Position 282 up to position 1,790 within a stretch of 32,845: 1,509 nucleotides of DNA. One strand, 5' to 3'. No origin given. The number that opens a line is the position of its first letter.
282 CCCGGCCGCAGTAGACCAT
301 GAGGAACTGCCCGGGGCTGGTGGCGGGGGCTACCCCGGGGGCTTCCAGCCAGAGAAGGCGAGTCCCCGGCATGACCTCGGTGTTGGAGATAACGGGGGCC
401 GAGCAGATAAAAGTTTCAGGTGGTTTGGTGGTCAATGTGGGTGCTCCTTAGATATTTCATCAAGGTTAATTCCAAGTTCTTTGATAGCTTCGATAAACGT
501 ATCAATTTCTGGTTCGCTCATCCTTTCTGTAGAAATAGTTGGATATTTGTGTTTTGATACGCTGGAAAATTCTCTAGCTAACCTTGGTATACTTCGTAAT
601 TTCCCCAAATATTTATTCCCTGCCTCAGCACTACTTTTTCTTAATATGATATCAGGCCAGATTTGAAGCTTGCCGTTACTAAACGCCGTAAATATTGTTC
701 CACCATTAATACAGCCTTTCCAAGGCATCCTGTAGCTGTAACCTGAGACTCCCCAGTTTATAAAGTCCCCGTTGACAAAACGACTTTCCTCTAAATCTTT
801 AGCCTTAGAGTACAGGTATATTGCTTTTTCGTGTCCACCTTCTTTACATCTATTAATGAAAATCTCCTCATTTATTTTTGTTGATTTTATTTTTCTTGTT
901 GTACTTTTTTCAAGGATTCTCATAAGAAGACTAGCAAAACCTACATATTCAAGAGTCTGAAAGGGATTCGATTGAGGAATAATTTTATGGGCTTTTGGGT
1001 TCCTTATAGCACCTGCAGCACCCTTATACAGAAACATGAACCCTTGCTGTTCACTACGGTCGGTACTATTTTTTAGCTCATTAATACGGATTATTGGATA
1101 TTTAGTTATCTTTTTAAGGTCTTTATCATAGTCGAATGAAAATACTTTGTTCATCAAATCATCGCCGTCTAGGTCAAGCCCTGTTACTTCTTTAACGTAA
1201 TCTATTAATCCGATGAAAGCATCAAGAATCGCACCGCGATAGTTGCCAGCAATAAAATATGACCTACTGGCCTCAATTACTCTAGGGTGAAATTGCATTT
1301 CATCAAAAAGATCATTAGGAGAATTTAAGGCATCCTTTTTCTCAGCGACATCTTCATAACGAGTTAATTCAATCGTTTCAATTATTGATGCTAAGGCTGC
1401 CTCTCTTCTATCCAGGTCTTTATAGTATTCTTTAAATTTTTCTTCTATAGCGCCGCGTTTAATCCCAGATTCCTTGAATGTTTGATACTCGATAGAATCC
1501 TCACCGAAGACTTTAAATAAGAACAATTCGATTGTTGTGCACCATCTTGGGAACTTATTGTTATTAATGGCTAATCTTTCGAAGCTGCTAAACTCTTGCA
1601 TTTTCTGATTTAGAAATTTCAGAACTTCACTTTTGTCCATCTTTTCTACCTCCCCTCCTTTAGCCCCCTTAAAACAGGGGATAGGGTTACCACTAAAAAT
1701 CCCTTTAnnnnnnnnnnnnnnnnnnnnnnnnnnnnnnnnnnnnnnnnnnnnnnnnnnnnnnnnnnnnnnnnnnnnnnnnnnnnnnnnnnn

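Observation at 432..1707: AT-rich HEPN-like (TIGR02391-type) solo gene inserted inside the pyr operon between pyrC and pyrK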

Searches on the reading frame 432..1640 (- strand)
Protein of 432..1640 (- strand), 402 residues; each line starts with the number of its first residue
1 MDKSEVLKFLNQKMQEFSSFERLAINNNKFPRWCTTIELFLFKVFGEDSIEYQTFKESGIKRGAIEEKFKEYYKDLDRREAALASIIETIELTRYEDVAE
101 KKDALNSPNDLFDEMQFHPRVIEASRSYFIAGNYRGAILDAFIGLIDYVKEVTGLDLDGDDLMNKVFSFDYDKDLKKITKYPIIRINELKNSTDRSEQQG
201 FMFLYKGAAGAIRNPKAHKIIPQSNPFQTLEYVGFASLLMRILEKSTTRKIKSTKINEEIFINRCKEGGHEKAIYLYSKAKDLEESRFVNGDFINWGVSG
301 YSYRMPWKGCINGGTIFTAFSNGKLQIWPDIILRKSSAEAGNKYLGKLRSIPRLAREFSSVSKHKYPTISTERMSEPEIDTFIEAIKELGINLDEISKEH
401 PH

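Call 4: search_protein_families(library=pfam, proteins=[window:432-1640:-], max_evalue=1)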
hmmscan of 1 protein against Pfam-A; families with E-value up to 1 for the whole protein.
window:432-1640:- (402 aa): 1 family
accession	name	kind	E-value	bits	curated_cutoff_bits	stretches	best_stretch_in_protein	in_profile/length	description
PF09509.15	Hypoth_Ymh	-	1e-28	100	25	1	116-243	2-119/119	Protein of unknown function (Hypoth_ymh)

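Call 5: search_protein_families(library=ncbifam, proteins=[window:432-1640:-], max_evalue=1)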
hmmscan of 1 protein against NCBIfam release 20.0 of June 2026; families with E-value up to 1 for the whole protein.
window:432-1640:- (402 aa): 2 families
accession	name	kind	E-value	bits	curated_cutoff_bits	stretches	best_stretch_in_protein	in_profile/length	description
TIGR02391.1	hypoth_ymh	hypoth_equivalog_domain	2.3e-19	69.7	39.45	1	118-246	2-123/125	TIGR02391 family protein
NF045944.1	ResRegRpaBCyano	equivalog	0.13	11.6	330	1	145-203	77-132/229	response regulator transcription factor RpaB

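Call 6: search_protein_families(library=padloc, proteins=[window:432-1640:-], max_evalue=1)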
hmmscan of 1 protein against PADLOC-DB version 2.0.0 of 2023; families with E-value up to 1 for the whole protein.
window:432-1640:- (402 aa): 4 families
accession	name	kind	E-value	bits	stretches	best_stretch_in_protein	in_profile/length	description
PDLC02412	Aga_HEPN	-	4.6e-20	70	1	94-235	232-368/382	Class II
PDLC03987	PD-Lambda-3_B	-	5.3e-14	50.2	1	115-248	140-265/270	-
PDLC05005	PDC-S35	-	1.3e-06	26.3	1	1-101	1-108/264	-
PDLC03988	PD-Lambda-3_B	-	9.9e-06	23.1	1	116-201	141-216/222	-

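Call 7: search_protein_families(library=phrogs, proteins=[window:432-1640:-], max_evalue=1)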
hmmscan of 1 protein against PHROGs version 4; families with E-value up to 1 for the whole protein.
window:432-1640:- (402 aa): 2 families
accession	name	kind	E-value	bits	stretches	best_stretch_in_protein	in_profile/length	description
phrog_6297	-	unknown function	1.5e-10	41.6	1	97-220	118-233/268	-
phrog_7962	-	unknown function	0.26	12.7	0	365-394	44-73/106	-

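Call 8: find_homologous_proteins(query=window:432-1640:-)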
Query window:432-1640:- (402 aa): 108 proteins with E <= 0.001 among 5485 candidates.
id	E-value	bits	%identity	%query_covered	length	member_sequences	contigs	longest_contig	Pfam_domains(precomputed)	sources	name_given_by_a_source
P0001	1.4e-267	905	100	100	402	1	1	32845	PF09509.16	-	-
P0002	1.0e-185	635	74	99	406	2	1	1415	PF09509.16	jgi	-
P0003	6.6e-139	481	57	100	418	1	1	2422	PF09509.16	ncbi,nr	ncbi:MAG: TIGR02391 family protein [Dehalococcoidales bacterium]|nr:TIGR02391 family protein [Dehalo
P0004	9.5e-137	474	56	99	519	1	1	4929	PF09509.16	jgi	jgi:uncharacterized protein (TIGR02391 family)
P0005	6.1e-127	442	55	94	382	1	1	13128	PF09509.16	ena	-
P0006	1.2e-113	398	50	98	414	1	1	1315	PF09509.16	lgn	-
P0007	2.6e-104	367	47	99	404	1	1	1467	PF09509.16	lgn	-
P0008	5.1e-98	347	46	98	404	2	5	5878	PF09509.16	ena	-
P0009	9.8e-98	346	50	92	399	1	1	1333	PF09509.16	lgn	-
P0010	3.2e-96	341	48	94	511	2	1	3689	PF09509.16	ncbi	-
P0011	1.7e-87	312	61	61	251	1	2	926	PF09509.16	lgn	-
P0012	3.0e-86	308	45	98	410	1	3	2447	PF09509.16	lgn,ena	-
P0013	3.4e-84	301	48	83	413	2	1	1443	PF09509.16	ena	-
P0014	8.1e-84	300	46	92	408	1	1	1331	PF09509.16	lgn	-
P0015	1.2e-77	280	50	71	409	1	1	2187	PF09509.16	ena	-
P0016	1.3e-77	280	55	61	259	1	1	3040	PF09509.16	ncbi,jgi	ncbi:MAG: TIGR02391 family protein [Dehalococcoidales bacterium]|jgi:uncharacterized protein (TIGR02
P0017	4.7e-75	271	49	72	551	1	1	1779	PF09509.16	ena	-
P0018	1.2e-73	266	54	61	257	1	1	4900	PF09509.16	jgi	jgi:uncharacterized protein (TIGR02391 family)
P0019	2.0e-73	266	53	61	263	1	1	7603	PF09509.16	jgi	-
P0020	2.4e-70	256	57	56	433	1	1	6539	PF09509.16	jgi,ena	-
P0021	1.3e-69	253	58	55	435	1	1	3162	PF09509.16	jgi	-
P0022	4.1e-69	252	52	62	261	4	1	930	PF09509.16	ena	-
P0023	8.2e-69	251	43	81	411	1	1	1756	PF09509.16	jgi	-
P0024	2.0e-68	249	54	61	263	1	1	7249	PF09509.16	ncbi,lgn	-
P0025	2.7e-68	249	74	39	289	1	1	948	PF09509.16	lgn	-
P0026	3.7e-68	248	49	69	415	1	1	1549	PF09509.16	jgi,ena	-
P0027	4.0e-68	248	79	36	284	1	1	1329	PF09509.16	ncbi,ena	-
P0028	1.0e-67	247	48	70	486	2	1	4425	PF09509.16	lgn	-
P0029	1.1e-67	247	47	77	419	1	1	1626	PF09509.16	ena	-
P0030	1.2e-67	247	80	35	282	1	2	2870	PF09509.16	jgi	-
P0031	2.5e-67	246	74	38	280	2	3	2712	PF09509.16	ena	-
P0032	4.9e-65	238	51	61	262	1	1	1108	PF09509.16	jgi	jgi:uncharacterized protein (TIGR02391 family)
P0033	1.6e-63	233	47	62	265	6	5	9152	PF09509.16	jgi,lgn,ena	-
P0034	2.0e-63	233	54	56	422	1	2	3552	PF09509.16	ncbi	-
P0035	8.3e-63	231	69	37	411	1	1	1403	PF09509.16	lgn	-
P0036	1.2e-62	230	70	39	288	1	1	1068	PF09509.16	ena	-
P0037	2.5e-62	229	73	35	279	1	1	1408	PF09509.16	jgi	-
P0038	4.8e-62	228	74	35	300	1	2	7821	PF09509.16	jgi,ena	-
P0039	5.6e-62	228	52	60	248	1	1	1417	PF09509.16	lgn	-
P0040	8.7e-62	227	44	74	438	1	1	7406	PF09509.16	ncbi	ncbi:hypothetical protein ES707_16884 [subsurface metagenome]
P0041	1.1e-61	227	73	36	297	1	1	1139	PF09509.16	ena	-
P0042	1.3e-61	227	67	42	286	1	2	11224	PF09509.16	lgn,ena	-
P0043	1.8e-61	226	71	36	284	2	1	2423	PF09509.16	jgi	-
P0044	2.1e-61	226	38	97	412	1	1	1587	PF09509.16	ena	-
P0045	2.3e-60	223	74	35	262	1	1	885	PF09509.16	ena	-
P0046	2.3e-59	220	47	62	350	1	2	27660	PF09509.16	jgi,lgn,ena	-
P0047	2.5e-59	219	71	38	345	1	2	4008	PF09509.16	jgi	-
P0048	3.7e-59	219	45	65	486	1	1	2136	PF09509.16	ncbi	-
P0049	4.5e-58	215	61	45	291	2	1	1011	PF09509.16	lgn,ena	-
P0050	1.7e-57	213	61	45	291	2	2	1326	PF09509.16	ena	-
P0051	8.6e-57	211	48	57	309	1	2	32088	PF09509.16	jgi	jgi:uncharacterized protein (TIGR02391 family)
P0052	2.3e-56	210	69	36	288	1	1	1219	PF09509.16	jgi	jgi:uncharacterized protein (TIGR02391 family)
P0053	4.1e-56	209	72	34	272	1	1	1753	PF09509.16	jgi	jgi:uncharacterized protein (TIGR02391 family)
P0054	2.9e-55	206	63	38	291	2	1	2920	PF09509.16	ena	-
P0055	3.7e-55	206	63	37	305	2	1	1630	PF09509.16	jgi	-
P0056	4.0e-55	206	66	38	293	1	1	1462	PF09509.16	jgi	jgi:uncharacterized protein (TIGR02391 family)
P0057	2.0e-54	203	46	61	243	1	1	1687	PF09509.16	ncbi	-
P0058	1.4e-53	200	51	53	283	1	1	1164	PF09509.16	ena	-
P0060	3.8e-52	196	54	42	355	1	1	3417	-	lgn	-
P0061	6.6e-52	195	39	80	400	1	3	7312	PF09509.16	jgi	jgi:uncharacterized protein (TIGR02391 family)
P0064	4.7e-47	179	43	62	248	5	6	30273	PF09509.16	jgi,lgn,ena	-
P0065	6.3e-46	175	35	98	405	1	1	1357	PF09509.16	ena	-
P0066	1.6e-43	167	81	24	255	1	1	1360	PF10137.15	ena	-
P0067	2.2e-43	167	52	44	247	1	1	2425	PF09509.16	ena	-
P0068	7.2e-43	165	33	98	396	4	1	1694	PF09509.16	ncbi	-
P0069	5.7e-42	162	61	35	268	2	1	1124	PF09509.16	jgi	-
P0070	9.5e-42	162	43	54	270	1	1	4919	PF09509.16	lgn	-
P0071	1.1e-40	158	58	36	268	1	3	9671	PF09509.16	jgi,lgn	jgi:uncharacterized protein (TIGR02391 family)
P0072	3.2e-40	156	39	61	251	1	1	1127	PF09509.16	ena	-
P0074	1.0e-39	155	58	36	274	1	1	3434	PF09509.16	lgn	-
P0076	1.0e-38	151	38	62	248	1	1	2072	PF09509.16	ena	-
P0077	3.3e-38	150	53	39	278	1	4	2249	PF09509.16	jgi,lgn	-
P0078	1.1e-37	148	55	37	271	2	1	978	PF09509.16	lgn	-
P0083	7.6e-36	142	47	40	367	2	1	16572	-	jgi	jgi:hypothetical protein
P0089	1.1e-33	135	45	40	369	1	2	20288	-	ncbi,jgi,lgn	-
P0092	1.0e-31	128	39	52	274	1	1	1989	PF09509.16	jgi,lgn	jgi:uncharacterized protein (TIGR02391 family)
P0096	1.6e-19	88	30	64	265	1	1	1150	PF09509.16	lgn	-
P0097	1.7e-18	85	29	59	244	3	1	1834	PF09509.16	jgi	-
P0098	2.1e-18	85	60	21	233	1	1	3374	PF10137.15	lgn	-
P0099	4.2e-17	80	28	59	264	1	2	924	PF09509.16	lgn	-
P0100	1.7e-15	75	38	34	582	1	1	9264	PF09509.16,PF13589.13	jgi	-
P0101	9.1e-14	69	30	61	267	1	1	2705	PF09509.16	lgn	-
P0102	7.1e-12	63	38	31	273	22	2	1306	PF09509.16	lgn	-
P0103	2.4e-10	58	38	31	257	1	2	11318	PF09509.16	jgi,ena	-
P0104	1.3e-8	52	34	42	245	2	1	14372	PF09509.16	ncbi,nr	ncbi:MAG: TIGR02391 family protein [Euryarchaeota archaeon]|nr:TIGR02391 family protein [Euryarchaeo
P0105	2.6e-8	51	35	32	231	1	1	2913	PF09509.16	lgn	-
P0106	5.9e-5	40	30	38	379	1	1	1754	PF09509.16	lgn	-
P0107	5.0e-4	37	29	32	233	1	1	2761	PF09509.16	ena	-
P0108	5.0e-4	37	28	40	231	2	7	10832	PF09509.16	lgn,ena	-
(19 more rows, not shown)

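Call 18: find_encoding_contigs(protein=P0005, flank=6000, max_places=3)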
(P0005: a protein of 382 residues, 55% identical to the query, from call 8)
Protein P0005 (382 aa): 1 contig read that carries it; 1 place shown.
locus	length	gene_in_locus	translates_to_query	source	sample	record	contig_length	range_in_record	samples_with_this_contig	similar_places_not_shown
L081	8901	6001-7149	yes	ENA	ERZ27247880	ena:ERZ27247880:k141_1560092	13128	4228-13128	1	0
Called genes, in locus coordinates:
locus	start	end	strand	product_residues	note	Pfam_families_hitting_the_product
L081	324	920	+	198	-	PF00156:Pribosyltran, PF14681:UPRTase (weak)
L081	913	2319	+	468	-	PF02729:OTCace_N, PF00185:OTCace, PF02748:PyrI_C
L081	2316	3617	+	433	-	PF01979:Amidohydro_1, PF12890:DHOase, PF07969:Amidohydro_3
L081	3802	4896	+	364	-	PF00988:CPSase_sm_chain, PF00117:GATase, PF07722:Peptidase_C26 (faint)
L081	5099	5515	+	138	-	PF04480:DUF559, PF18741:MTES_1575 (weak)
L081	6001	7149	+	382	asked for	PF09509:Hypoth_Ymh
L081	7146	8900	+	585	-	?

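Call 19: find_encoding_contigs(protein=P0004, flank=6000, max_places=3)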
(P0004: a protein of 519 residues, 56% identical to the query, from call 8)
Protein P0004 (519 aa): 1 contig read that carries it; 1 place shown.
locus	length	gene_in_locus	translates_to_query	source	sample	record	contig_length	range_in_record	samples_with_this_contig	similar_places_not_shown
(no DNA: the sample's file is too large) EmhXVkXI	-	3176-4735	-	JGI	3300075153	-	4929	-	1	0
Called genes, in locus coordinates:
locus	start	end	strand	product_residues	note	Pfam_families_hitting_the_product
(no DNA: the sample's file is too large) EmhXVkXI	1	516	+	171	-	?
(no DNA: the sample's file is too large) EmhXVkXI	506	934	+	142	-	PF00583:Acetyltransf_1, PF13673:Acetyltransf_10, PF13508:Acetyltransf_7, PF08445:FR47 (weak)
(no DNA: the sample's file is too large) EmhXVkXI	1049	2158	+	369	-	PF00988:CPSase_sm_chain, PF00117:GATase, PF07722:Peptidase_C26 (faint)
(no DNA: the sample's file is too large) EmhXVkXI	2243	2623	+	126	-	-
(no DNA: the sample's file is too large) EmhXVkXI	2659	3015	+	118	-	-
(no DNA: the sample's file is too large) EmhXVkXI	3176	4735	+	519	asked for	PF09509:Hypoth_Ymh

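Call 20: find_encoding_contigs(protein=P0008, flank=6000, max_places=5)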
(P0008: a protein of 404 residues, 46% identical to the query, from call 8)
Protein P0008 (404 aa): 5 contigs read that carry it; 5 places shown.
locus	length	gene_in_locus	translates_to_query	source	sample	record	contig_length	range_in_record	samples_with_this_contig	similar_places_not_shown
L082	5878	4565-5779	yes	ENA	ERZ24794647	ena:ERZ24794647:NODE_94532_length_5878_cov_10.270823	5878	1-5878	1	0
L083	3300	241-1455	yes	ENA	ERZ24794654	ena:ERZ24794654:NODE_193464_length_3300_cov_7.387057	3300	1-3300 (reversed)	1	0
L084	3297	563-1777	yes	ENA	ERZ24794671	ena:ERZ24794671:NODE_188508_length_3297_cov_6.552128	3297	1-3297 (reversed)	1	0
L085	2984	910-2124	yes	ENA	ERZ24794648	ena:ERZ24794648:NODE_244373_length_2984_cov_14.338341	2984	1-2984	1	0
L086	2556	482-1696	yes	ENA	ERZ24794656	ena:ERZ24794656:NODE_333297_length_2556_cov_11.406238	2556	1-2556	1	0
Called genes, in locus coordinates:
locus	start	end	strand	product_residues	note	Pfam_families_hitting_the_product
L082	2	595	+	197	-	?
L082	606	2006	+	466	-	PF02729:OTCace_N, PF00185:OTCace, PF02748:PyrI_C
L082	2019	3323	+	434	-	PF01979:Amidohydro_1, PF12890:DHOase, PF07969:Amidohydro_3 (weak)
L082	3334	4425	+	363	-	PF00988:CPSase_sm_chain, PF00117:GATase, PF07722:Peptidase_C26 (faint)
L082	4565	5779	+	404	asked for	PF09509:Hypoth_Ymh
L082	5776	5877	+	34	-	?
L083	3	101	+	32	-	?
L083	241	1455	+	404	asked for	PF09509:Hypoth_Ymh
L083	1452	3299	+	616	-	?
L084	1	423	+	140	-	?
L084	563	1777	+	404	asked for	PF09509:Hypoth_Ymh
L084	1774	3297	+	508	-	?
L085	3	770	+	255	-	?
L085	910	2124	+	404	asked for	PF09509:Hypoth_Ymh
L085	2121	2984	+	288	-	?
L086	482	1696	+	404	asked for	PF09509:Hypoth_Ymh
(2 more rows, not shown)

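Call 22: find_encoding_contigs(protein=P0064, flank=6000, max_places=4)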
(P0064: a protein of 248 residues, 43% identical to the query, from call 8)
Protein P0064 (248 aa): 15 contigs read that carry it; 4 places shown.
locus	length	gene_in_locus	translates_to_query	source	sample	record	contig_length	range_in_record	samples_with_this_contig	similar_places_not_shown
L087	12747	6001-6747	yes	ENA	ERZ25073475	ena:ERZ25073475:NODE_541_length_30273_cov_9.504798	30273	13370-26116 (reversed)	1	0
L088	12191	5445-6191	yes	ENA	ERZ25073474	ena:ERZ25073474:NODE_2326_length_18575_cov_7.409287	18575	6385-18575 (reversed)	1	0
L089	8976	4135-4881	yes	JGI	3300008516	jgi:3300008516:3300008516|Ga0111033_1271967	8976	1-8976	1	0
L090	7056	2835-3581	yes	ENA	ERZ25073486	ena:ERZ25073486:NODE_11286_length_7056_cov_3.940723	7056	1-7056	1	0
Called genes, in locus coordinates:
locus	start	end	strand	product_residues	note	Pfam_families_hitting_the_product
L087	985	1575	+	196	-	PF00156:Pribosyltran, PF14681:UPRTase (weak)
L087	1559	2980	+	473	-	PF02729:OTCace_N, PF00185:OTCace, PF02748:PyrI_C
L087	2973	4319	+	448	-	PF01979:Amidohydro_1, PF12890:DHOase, PF07969:Amidohydro_3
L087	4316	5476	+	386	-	PF00988:CPSase_sm_chain, PF00117:GATase, PF07722:Peptidase_C26 (faint)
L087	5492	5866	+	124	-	PF04480:DUF559, PF18741:MTES_1575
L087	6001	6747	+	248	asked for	PF09509:Hypoth_Ymh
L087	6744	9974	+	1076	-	PF25596:CPSase_L_D1, PF02786:CPSase_L_D2, PF02787:CPSase_L_D3, PF25596:CPSase_L_D1, PF02655:ATP-grasp_3, PF02786:CPSase_L_D2, PF07478:Dala_Dala_lig_C, PF02142:MGS, +4 more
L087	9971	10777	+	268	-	PF10418:DHODB_Fe-S_bind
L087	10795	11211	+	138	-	PF01894:YjbQ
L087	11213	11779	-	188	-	PF01227:GTP_cyclohydroI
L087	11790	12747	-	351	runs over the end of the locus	PF00291:PALP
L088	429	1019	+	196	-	PF00156:Pribosyltran, PF14681:UPRTase (weak)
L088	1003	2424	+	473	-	PF02729:OTCace_N, PF00185:OTCace, PF02748:PyrI_C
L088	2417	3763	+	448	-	PF01979:Amidohydro_1, PF12890:DHOase, PF07969:Amidohydro_3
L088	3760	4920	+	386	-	PF00988:CPSase_sm_chain, PF00117:GATase, PF07722:Peptidase_C26 (faint)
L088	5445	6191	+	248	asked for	PF09509:Hypoth_Ymh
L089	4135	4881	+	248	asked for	PF09509:Hypoth_Ymh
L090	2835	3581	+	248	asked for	PF09509:Hypoth_Ymh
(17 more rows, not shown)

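Call 23: find_encoding_contigs(protein=P0046, flank=6000, max_places=2)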
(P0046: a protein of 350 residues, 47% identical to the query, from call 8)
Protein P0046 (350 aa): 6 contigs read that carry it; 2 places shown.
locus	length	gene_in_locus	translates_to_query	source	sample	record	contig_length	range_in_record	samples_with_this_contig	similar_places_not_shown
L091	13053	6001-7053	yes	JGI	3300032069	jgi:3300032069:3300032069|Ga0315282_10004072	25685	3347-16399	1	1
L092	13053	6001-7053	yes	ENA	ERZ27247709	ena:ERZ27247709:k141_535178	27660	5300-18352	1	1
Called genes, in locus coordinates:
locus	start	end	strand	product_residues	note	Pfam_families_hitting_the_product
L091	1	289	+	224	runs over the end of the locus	PF00589:Phage_integrase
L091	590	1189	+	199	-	PF00156:Pribosyltran, PF14681:UPRTase (weak)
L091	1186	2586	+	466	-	PF02729:OTCace_N, PF00185:OTCace, PF02748:PyrI_C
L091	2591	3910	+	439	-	PF01979:Amidohydro_1, PF12890:DHOase, PF07969:Amidohydro_3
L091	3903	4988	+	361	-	PF00988:CPSase_sm_chain, PF00117:GATase, PF07722:Peptidase_C26 (faint)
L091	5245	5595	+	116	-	PF01541:GIY-YIG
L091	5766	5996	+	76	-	-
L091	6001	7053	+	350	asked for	PF09509:Hypoth_Ymh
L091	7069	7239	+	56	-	-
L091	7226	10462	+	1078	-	PF25596:CPSase_L_D1, PF02786:CPSase_L_D2, PF07478:Dala_Dala_lig_C (weak), PF02787:CPSase_L_D3, PF25596:CPSase_L_D1, PF02786:CPSase_L_D2, PF07478:Dala_Dala_lig_C (weak), PF02142:MGS, +3 more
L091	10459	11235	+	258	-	PF00175:NAD_binding_1 (weak), PF10418:DHODB_Fe-S_bind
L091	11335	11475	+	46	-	-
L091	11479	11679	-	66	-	PF10049:DUF2283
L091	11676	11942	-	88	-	PF14076:DUF4258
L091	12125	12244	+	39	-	PF06397:Desulfoferrod_N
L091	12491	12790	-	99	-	PF01649:Ribosomal_S20p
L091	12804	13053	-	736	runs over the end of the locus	PF01966:HD, PF13328:HD_4, PF04607:RelA_SpoT, PF02824:TGS, PF19296:RelA_AH, PF28438:RelA_RIS, PF13291:ACT_4, PF22629:ACT_AHAS_ss (weak)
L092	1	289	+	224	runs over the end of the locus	PF00589:Phage_integrase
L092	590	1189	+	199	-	PF00156:Pribosyltran, PF14681:UPRTase (weak)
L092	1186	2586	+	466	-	PF02729:OTCace_N, PF00185:OTCace, PF02748:PyrI_C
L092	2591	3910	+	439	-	PF01979:Amidohydro_1, PF12890:DHOase, PF07969:Amidohydro_3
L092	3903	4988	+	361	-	PF00988:CPSase_sm_chain, PF00117:GATase, PF07722:Peptidase_C26 (faint)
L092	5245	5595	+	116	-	PF01541:GIY-YIG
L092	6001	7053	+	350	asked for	PF09509:Hypoth_Ymh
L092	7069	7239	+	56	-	-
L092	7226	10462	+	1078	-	PF25596:CPSase_L_D1, PF02786:CPSase_L_D2, PF07478:Dala_Dala_lig_C (weak), PF02787:CPSase_L_D3, PF25596:CPSase_L_D1, PF02786:CPSase_L_D2, PF07478:Dala_Dala_lig_C (weak), PF02142:MGS, +3 more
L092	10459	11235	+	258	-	PF00175:NAD_binding_1 (weak), PF10418:DHODB_Fe-S_bind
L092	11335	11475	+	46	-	-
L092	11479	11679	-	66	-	PF10049:DUF2283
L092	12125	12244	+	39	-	PF06397:Desulfoferrod_N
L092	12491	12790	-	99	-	PF01649:Ribosomal_S20p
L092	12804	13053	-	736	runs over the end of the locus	PF01966:HD, PF13328:HD_4, PF04607:RelA_SpoT, PF02824:TGS, PF19296:RelA_AH, PF28438:RelA_RIS, PF13291:ACT_4, PF22629:ACT_AHAS_ss (weak)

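Call 24: find_encoding_contigs(protein=P0089, flank=6000, max_places=2)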
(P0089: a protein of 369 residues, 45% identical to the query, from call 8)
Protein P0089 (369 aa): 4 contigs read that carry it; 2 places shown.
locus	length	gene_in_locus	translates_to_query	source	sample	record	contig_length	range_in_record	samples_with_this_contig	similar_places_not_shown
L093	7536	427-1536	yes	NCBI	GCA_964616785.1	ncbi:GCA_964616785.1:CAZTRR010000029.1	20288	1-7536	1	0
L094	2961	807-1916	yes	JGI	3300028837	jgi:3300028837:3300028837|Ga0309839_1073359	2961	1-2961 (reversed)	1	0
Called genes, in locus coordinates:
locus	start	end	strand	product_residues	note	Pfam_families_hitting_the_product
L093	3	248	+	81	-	?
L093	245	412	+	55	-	-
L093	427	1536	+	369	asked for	-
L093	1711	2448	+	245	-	PF01797:Y1_Tnp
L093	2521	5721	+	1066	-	PF25596:CPSase_L_D1, PF02222:ATP-grasp, PF02786:CPSase_L_D2, PF07478:Dala_Dala_lig_C, PF02787:CPSase_L_D3, PF25596:CPSase_L_D1, PF02786:CPSase_L_D2, PF02222:ATP-grasp, +7 more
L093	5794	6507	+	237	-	PF00175:NAD_binding_1 (weak), PF10418:DHODB_Fe-S_bind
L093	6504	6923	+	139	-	PF01894:YjbQ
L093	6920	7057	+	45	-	-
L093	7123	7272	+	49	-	-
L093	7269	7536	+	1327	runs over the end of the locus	-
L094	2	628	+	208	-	?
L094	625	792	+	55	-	-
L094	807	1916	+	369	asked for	-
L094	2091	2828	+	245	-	PF01797:Y1_Tnp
